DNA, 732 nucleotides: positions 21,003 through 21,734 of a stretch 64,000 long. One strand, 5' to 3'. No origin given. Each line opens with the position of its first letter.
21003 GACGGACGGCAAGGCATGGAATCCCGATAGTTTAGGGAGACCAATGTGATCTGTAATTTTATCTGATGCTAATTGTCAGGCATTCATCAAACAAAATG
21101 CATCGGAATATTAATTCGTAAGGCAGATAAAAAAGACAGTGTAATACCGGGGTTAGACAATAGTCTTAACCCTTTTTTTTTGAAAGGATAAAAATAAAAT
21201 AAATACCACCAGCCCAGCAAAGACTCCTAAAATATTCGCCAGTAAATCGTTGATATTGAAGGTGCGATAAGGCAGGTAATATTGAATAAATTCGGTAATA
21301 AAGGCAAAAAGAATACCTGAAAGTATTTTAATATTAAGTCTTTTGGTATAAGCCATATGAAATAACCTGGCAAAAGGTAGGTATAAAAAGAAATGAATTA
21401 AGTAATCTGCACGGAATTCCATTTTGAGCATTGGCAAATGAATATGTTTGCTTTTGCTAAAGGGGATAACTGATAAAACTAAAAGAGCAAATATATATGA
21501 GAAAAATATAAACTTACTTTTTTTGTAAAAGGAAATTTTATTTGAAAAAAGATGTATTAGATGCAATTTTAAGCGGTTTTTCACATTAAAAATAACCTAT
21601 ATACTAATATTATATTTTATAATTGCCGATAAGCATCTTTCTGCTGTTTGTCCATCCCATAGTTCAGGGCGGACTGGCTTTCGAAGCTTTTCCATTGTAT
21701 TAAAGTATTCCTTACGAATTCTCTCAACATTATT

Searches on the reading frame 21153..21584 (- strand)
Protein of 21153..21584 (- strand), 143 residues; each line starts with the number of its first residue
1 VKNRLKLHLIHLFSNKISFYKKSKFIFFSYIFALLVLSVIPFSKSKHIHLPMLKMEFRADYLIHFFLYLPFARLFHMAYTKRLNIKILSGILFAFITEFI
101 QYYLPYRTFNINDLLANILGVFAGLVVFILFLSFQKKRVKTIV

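Call 7: search_protein_families(library=pfam, proteins=[window:21153-21584:-])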
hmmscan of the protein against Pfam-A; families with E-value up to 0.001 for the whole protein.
window:21153-21584:- (143 aa): 1 family
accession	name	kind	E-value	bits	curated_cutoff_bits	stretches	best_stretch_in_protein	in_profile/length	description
PF04892.17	VanZ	-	1.5e-12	48.7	30.1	1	29-131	33-125/126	VanZ like family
